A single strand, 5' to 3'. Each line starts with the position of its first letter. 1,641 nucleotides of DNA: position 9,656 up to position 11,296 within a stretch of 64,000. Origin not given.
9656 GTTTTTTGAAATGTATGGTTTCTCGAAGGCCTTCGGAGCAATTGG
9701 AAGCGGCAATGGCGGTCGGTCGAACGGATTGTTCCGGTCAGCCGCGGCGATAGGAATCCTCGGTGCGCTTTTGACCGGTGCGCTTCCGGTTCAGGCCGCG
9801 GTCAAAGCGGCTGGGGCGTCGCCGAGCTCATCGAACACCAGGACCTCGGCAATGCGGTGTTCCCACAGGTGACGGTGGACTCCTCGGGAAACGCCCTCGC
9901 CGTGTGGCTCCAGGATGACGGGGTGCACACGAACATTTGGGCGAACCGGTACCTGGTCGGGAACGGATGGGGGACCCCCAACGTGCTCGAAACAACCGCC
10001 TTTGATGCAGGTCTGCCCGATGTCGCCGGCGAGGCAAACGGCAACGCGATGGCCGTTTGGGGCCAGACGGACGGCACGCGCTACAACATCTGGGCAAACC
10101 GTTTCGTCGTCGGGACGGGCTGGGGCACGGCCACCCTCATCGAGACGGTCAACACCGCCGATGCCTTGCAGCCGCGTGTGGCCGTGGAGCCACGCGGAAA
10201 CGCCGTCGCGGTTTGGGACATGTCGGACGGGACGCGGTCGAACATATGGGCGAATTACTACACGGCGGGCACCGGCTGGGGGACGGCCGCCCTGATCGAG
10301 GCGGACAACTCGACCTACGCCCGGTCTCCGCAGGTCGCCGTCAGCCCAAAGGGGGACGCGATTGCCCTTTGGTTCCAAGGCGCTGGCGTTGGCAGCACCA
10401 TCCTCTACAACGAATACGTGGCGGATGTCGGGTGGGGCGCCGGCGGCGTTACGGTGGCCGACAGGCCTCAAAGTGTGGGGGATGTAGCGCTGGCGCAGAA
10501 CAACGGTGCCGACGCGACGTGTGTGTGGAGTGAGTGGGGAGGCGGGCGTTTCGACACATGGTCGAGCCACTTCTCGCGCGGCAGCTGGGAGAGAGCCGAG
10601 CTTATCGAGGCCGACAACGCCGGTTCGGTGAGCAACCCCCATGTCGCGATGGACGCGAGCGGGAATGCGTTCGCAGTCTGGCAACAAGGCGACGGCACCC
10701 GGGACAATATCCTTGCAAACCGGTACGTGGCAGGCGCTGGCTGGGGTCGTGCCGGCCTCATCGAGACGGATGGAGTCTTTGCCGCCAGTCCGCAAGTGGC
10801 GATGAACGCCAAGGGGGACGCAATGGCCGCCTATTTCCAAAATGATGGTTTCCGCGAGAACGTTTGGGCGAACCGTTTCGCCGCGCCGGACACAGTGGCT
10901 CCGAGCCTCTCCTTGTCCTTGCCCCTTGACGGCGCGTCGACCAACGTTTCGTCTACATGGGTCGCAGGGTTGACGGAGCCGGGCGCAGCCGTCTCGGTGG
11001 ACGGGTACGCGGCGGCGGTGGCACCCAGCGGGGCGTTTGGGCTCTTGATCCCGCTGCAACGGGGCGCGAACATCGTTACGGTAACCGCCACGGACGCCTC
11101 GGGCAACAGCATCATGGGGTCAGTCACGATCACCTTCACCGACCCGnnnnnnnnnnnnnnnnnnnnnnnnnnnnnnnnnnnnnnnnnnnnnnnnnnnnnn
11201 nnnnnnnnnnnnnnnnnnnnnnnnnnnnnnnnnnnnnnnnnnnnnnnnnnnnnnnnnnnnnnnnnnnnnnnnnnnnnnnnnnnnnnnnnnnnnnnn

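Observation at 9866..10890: Unrecognised 7x ~46-aa tandem repeat (WANR…GWG…LIE…GNAxAVW), probable seven-bladed beta-propeller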

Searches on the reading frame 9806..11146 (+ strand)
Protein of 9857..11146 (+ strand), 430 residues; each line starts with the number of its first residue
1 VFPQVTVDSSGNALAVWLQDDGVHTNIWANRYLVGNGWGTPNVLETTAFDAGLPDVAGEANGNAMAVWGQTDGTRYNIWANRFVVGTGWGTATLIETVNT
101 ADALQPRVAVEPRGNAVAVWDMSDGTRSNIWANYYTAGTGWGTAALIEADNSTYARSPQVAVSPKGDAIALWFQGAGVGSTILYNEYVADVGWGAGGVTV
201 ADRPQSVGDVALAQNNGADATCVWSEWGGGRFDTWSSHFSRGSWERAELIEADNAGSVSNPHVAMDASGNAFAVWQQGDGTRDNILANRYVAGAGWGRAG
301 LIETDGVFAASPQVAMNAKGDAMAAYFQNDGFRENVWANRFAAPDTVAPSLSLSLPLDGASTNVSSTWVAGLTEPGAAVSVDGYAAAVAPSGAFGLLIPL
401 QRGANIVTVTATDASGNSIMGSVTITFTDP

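Call 13: find_homologous_proteins(query=window:9857-11146:+, max_evalue=0.001)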
Query window:9857-11146:+ (430 aa): 2138 proteins with E <= 0.001 among 8000 candidates; the best 120 are listed.
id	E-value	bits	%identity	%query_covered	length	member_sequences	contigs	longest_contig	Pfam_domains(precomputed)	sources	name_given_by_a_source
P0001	1.1e-279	946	100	100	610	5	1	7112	PF09136.17,PF12795.13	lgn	-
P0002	6.1e-271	917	49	100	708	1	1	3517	PF09142.18,PF09136.17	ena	-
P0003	1.1e-244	831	51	79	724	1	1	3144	PF13205.13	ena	-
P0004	2.7e-230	783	47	79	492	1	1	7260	PF13205.13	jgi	-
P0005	9.2e-218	742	51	79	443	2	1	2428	-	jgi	jgi:hypothetical protein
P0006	9.0e-217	739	42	100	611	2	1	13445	PF09136.17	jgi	jgi:Glucodextranase, domain B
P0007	3.9e-204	697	48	100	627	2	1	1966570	PF09136.17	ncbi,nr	ncbi:MAG: hypothetical protein JSV90_06670 [Methanobacteriota archaeon]|nr:MAG: hypothetical protein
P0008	3.7e-200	684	48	100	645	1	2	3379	PF16781.11,PF09136.17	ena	-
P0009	6.1e-196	670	46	100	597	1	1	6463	PF09136.17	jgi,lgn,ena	-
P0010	3.8e-194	664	44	99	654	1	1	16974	PF24161.2,PF09136.17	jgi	jgi:hypothetical protein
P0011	1.6e-193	662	47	100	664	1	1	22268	PF09136.17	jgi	jgi:hypothetical protein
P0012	5.4e-193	660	48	79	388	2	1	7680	-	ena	-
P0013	7.7e-192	656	39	100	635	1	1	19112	PF09136.17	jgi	jgi:hypothetical protein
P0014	1.3e-187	642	47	100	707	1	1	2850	PF28256.1,PF00038.27,PF27881.1,PF24161.2,PF28019.1,PF09136.17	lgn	-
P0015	6.4e-187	640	45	79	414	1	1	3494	-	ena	-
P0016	1.1e-184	633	47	100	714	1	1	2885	PF09136.17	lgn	-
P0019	4.8e-180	617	50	79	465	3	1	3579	PF21196.4,PF15892.12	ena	-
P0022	4.3e-179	614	46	100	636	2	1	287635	PF09136.17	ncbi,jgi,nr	ncbi:MAG: hypothetical protein KKE24_04635 [Candidatus Thermoplasmatota archaeon]|nr:hypothetical pr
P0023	1.5e-177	609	52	100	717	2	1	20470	PF08816.18,PF14004.12,PF09142.18,PF15892.12,PF09136.17,PF17936.8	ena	-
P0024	5.3e-177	607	44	100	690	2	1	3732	PF09136.17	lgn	-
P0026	2.0e-174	599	46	100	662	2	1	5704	PF09136.17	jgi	jgi:hypothetical protein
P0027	4.6e-174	598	48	100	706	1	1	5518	PF28256.1,PF05701.17,PF24161.2,PF28019.1,PF09136.17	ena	-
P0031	4.9e-171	588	46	99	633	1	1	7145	PF09136.17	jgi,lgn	jgi:hypothetical protein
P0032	4.4e-170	585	49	99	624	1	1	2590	PF09136.17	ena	-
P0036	3.1e-166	572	44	100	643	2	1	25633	PF24161.2,PF09136.17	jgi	-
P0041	3.0e-161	556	47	100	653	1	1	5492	PF09136.17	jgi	-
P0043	5.1e-161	555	47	100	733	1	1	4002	PF09142.18,PF09136.17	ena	-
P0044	1.6e-159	550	50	79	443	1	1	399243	-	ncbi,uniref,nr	ncbi:hypothetical protein KI809_14025 [Geobacter pelophilus]|uniref:Uncharacterized protein n=1 Tax=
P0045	2.4e-159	549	46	100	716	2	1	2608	PF09136.17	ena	-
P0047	2.2e-158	546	38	100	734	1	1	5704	PF24161.2,PF09136.17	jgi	jgi:hypothetical protein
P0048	6.3e-158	545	45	100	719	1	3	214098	PF09136.17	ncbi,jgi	jgi:hypothetical protein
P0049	9.6e-158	544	47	100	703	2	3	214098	PF09136.17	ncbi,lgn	-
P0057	5.5e-155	535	48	100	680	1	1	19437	PF09136.17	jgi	jgi:hypothetical protein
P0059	2.1e-153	530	44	100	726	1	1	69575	PF09136.17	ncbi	-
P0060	2.5e-153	529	52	80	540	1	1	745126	PF21196.4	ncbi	-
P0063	1.7e-152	527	45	79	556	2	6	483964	PF13205.13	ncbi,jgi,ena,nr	ncbi:MAG: hypothetical protein CVV05_12515 [Gammaproteobacteria bacterium HGW-Gammaproteobacteria-1]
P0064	3.3e-152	526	49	100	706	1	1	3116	PF10779.15,PF08614.17,PF28256.1,PF05701.17,PF19220.7,PF27881.1,PF24161.2,PF09136.17,PF12795.13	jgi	-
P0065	1.9e-151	523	48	85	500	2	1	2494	PF28256.1,PF09136.17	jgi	jgi:hypothetical protein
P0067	1.9e-150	520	35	99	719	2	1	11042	PF09136.17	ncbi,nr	ncbi:MAG: hypothetical protein MUC62_09445 [Candidatus Thermoplasmatota archaeon]|nr:hypothetical pr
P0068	1.9e-149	517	47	99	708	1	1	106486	PF09136.17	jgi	jgi:uncharacterized membrane-anchored protein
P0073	1.7e-148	513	47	100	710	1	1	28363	PF09136.17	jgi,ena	-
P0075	5.3e-148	512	44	79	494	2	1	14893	PF06739.18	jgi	-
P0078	1.2e-145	504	50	100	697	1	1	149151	PF09136.17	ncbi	-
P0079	2.0e-145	503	39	100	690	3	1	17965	PF04513.18,PF08614.17,PF19220.7,PF24161.2,PF09136.17,PF26095.1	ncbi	-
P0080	3.7e-145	503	47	97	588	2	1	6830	PF24161.2,PF28019.1,PF09136.17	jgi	jgi:hypothetical protein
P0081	9.2e-145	501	49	79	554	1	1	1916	PF13205.13,PF21196.4,PF06739.18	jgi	-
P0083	5.1e-144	499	40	97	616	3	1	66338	PF09136.17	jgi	-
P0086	1.2e-143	498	49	80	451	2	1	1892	PF09142.18,PF12894.14,PF06739.18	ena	-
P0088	5.2e-143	495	47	79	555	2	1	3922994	PF13205.13,PF15892.12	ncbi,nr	ncbi:Ig-like domain-containing protein [Noviherbaspirillum cavernae]|nr:Ig-like domain-containing pr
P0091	2.4e-142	493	48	79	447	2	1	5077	-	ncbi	-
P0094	1.4e-141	491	52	79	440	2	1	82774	-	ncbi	-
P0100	3.0e-140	486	45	100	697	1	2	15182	PF09136.17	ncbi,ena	-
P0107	1.6e-139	484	49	79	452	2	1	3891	PF18300.8,PF21196.4,PF06739.18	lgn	-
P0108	1.8e-139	484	49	100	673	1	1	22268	PF09136.17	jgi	jgi:hypothetical protein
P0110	2.9e-139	483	47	100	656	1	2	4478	PF04513.18,PF24161.2,PF09136.17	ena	-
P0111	3.0e-139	483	46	79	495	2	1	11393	PF06739.18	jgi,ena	-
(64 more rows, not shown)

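Call 18: find_encoding_contigs(protein=P0001, flank=3000, max_places=6)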
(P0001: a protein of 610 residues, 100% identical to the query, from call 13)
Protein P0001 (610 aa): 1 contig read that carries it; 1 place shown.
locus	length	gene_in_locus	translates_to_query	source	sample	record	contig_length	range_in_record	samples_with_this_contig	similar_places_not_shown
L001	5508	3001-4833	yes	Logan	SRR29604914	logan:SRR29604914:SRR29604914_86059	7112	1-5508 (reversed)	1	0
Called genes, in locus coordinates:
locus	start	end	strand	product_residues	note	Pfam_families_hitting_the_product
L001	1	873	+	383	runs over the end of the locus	-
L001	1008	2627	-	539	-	PF05977:MFS_3, PF07690:MFS_1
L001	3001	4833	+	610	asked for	PF09136:Glucodextran_B, PF12795:MscS_porin (faint)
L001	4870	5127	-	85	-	PF05016:ParE_toxin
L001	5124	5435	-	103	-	PF24434:DUF7557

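Call 21: search_solved_structures(query=A1, max_evalue=10, show_alignments=2)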
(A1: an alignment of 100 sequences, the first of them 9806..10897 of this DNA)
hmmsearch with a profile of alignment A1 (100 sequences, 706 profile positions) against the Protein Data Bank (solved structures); distinct sequences matched with E-value up to 10: 285 (the best 60 are shown).
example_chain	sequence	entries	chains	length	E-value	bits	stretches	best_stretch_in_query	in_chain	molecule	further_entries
1ug9_A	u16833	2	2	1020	2.9e-06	29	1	478-568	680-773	glucodextranase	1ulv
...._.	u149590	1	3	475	6.2e-05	24.5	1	548-678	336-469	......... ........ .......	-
7nep_P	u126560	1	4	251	0.0039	18.6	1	564-654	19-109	Tropomyosin alpha-1 chain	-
6kn7_P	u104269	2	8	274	0.0042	18.5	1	564-654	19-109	Tropomyosin alpha-1 chain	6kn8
9e2e_G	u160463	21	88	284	0.0047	18.3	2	561-654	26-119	Tropomyosin alpha-1 chain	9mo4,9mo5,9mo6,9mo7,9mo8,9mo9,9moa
2w49_A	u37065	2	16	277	0.0049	18.3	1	563-654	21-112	TROPOMYOSIN ALPHA-1 CHAIN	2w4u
2tma_A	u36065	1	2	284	0.005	18.2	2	561-654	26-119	TROPOMYOSIN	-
6x5z_O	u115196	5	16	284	0.0054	18.1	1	561-654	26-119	Tropomyosin alpha-1 chain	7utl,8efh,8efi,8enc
1c1g_A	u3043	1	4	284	0.0055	18.1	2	552-654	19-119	TROPOMYOSIN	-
5xg2_A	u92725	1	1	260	0.0099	17.3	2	572-654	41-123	Chromosome partition protein Smc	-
3tnu_B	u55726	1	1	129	0.013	16.9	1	559-664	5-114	Keratin, type II cytoskeletal 5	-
9rgy_A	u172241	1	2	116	0.021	16.2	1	572-654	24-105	sc-apCC3-CW-0NTT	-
7uti_e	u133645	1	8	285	0.022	16.1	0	561-654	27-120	Tropomyosin alpha-1 chain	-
7ko4_P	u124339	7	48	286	0.026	15.8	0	561-654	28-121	Tropomyosin alpha-1 chain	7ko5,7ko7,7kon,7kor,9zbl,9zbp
7zr2_A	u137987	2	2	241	0.029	15.7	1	565-654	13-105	Spike protein S2',Chimeric protein mimic of SARS-CoV-2 Spike HR1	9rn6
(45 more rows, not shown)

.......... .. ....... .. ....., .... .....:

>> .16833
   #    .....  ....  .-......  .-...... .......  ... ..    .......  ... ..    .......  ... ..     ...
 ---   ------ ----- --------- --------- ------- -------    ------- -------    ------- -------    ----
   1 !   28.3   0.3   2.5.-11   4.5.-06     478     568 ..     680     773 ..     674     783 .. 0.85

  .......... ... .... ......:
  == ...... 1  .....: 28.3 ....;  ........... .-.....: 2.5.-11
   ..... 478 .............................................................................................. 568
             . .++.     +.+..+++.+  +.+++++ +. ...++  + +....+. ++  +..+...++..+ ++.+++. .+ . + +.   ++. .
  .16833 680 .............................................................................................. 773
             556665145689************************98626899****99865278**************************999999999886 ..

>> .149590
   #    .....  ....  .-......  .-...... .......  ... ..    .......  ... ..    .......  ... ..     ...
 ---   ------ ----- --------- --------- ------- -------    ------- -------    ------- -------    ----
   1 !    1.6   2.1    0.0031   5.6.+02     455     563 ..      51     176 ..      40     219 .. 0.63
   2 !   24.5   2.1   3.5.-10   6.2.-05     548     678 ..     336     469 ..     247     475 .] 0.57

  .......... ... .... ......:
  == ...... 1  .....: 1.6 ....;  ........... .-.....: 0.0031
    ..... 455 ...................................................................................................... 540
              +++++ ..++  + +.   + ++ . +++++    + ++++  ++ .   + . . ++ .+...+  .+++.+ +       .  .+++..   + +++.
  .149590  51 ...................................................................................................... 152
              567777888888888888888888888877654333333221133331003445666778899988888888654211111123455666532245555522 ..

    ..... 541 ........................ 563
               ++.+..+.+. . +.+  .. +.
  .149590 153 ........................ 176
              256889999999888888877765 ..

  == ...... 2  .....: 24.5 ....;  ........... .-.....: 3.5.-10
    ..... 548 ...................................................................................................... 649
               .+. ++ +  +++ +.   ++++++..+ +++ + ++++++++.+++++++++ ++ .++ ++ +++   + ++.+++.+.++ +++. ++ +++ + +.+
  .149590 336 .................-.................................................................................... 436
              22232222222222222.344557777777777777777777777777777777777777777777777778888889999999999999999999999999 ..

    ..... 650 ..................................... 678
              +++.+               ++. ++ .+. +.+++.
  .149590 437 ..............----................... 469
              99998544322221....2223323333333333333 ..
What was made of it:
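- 10901..11134 (+): Ig-like domain (Pfam Glucodextran_B, PF09136), aa 349-426. Profile hit to glucodextranase 1ug9 residues 680-773 (call 21).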

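Call 28: predict_structure(alignment_id=A1)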
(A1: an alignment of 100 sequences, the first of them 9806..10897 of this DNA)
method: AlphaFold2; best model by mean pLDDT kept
length: 364 residues; sequences in the alignment: 100
mean_pLDDT: 93.0   pTM: 0.92
mean pLDDT of the five models: 93.0, 92.3, 92.1, 91.2, 90.6
residues with pLDDT >= 90: 296; 70-90: 64; 50-70: 4; < 50: 0
segments of 3 or more residues with pLDDT < 50: none
pLDDT, mean of each block of 10 residues (from residue 1): 93 90 98 96 97 96 91 97 97 97 97 92 97 97 94 96 89 96 95 88 94 78 89 93 93 93 91 93 96 92 95 93 81 96 93 95 68
secondary structure, 60 per line:
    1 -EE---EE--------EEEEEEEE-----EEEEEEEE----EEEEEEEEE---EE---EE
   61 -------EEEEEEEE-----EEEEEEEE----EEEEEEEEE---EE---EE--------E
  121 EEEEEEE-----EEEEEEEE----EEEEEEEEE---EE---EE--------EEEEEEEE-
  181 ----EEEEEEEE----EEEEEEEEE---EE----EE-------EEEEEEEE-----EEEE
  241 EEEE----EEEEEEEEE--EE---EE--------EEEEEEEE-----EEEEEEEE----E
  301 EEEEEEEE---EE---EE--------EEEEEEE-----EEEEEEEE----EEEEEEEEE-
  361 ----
elements in order: E17-24 E30-37 E42-50 E68-75 E81-88 E93-101 E120-127 E133-140 E145-153 E172-179 E185-192 E197-205 E224-231 E237-244 E249-257 E275-282 E288-295 E300-308 E327-333 E339-346 E351-359
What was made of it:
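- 9806..9862 (+): N-terminal partial unit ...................: the outer strand D that closes blade 7 ('velcro'). It lies upstream of the only available start codon, GTG 9857. AF2 places residues 1-10 at pLDDT 93 (call 28).
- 9863..10015 (+): Blade 1. AF2 strands at model residues 17-24, 30-37 and 42-50 (call 28).
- On Beta-propeller fold: DSSP shows 7 x (A, B, C plus a broken D strand) (call 28). Blade 7 has only strands A-C. The N-terminal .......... forms the EE---EE strand-D pattern at pLDDT 93 (call 28).
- AF2 pLDDT 93, pTM 0.92, 7 x 4 strands with a confident N-terminal closing strand (call 28).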

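Call 31: fold_search(model_id=the predicted structure, library=pdb)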
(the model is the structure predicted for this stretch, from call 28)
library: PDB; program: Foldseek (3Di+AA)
matches with E <= 10: 869; with E <= 0.001: 360
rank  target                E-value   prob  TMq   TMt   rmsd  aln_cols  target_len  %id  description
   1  5mul                  7.9e-12  1.00  0.68  0.66   5.8       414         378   12  Glycoside Hydrolase BT3686 bound to Glucuronic Acid (released 2017-04-26)
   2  7esn_A                1.2e-11  1.00  0.66  0.57   6.8       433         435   10  Crystal structure of a L-rhamnose-alpha-1,4-D-glucuronate lyase from Fusarium oxysporum 12S, H105F Rha-GlcA complex (released 2021-08-04)
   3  2w38                  1.5e-11  1.00  0.57  0.50   5.5       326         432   12  Crystal structure of the pseudaminidase from Pseudomonas aeruginosa (released 2008-12-23)
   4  4irt                  2.8e-11  1.00  0.68  0.63   6.3       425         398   12  Crystal structure of a putative neuraminidase (BACOVA_03493) from Bacteroides ovatus ATCC 8483 at 1.74 A resolution (released 2013-03-13)
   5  5muk                  2.9e-11  1.00  0.68  0.66   5.8       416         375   12  Glycoside Hydrolase BT3686 (released 2017-04-26)
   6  7esk_A                3.7e-11  1.00  0.70  0.62   6.0       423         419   11  Crystal structure of a L-rhamnose-alpha-1,4-D-glucuronate lyase from Fusarium oxysporum 12S, Ligand free form (released 2021-08-04)
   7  7esl                  3.9e-11  1.00  0.70  0.62   6.0       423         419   11  Crystal structure of a L-rhamnose-alpha-1,4-D-glucuronate lyase from Fusarium oxysporum 12S, N247A N-glycan free form (released 2021-08-04)
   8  2ya4_A                4.7e-11  1.00  0.53  0.43  12.1       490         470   11  Crystal structure of Streptococcus pneumoniae NanA (TIGR4) (released 2011-04-27)
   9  3h6j                  5.0e-11  1.00  0.56  0.48   5.5       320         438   13  Crystal structure of a putative neuraminidase from Pseudomonas aeruginosa (released 2009-05-12)
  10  5mum                  6.3e-11  1.00  0.67  0.63   6.3       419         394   11  Glycoside Hydrolase BACINT_00347 (released 2017-04-26)
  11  3h71_B                8.1e-11  1.00  0.51  0.41  11.0       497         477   11  Crystal structure of Streptococcus pneumoniae D39 neuraminidase A precursor (NanA) (released 2009-05-12)
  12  7lbu                  1.2e-10  1.00  0.56  0.54   7.6       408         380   14  Crystal structure of the Propionibacterium acnes surface sialidase (released 2021-12-08)
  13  5mvh                  1.4e-10  1.00  0.68  0.63   5.7       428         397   13  Glycoside Hydrolase BACCELL_00856 (released 2017-04-26)
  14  2ya7_A                1.5e-10  1.00  0.52  0.43  11.8       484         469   12  Crystal structure of Streptococcus pneumoniae NanA (TIGR4) in complex with Zanamivir (released 2011-04-27)
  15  2w20_A                1.7e-10  1.00  0.54  0.44  11.5       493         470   12  Structure of the catalytic domain of the native NanA sialidase from Streptococcus pneumoniae (released 2008-12-23)
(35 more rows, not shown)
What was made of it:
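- On Beta-propeller fold: 360 Foldseek PDB matches at E<=1e-3; the 50 listed are almost all propellers (call 31).
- On Asp-box / BNR sialidase-like propellers: Top Foldseek E-values are about 1e-11, but TM is 0.5-0.7, identity 10-14%, and lectin propellers score equally well (call 31).
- Closest known: PLL-family seven-bladed lectins. Same: TM 0.65-0.73 to the window model (call 31).
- Closest known: Asp-box / sialidase-like propellers. Same: Lowest Foldseek E-values for the window model (about 1e-11, TM 0.66-0.70, call 31).
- The top Foldseek E-values for the window model are GH145 BT3686 (7.9e-12, TM 0.68), PL42 FoRham1 (TM 0.70) and sialidases (call 31).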

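Call 36: search_protein_families(library=pfam, alignment_id=A3, max_evalue=1)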
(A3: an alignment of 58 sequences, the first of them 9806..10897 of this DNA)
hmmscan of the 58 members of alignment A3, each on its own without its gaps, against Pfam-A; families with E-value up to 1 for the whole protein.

A. member 1, window:9806-10897:+ (364 aa): 0 families

B. families by the number of members that match (of 58 scanned): 212 families (the first 25 are shown)
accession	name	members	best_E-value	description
PF09142.17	TruB_C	19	4.9e-14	tRNA Pseudouridine synthase II, C terminal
PF21196.3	PcrA_UvrD_tudor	19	5.7e-10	PcrA/UvrD tudor domain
PF14004.11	DUF4227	18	1.4e-13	Protein of unknown function (DUF4227)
PF15892.11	BNR_4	18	8e-08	BNR repeat-containing family member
PF13205.12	Big_5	14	6.6e-25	Bacterial Ig-like domain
PF14459.11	Prok-E2_C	14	3.1e-06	Prokaryotic E2 family C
PF06739.17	SBBP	11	2.8e-11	Beta-propeller repeat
PF16131.11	Torus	9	0.00019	Torus domain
PF09136.16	Glucodextran_B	6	1.9e-17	Glucodextranase, domain B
PF24828.1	DUF7713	6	3e-05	Domain of unknown function (DUF7713)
PF03549.19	Tir_receptor_M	6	3.4e-05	Translocated intimin receptor (Tir) intimin-binding domain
PF03161.18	LAGLIDADG_2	6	8.3e-05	LAGLIDADG DNA endonuclease family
PF08098.16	ATX_III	5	3.4e-06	Anemonia sulcata toxin III family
PF17936.7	Big_6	5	6.9e-06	Bacterial Ig domain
PF19077.6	Big_13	5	0.0041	Bacterial Ig-like domain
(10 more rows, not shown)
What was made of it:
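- Closest known: Asp-box / sialidase-like propellers. Same: Weak BNR_4 hits in some family members (call 36).
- Weak additive Pfam BNR_4 hits occur in 18 of 58 family members (call 36).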
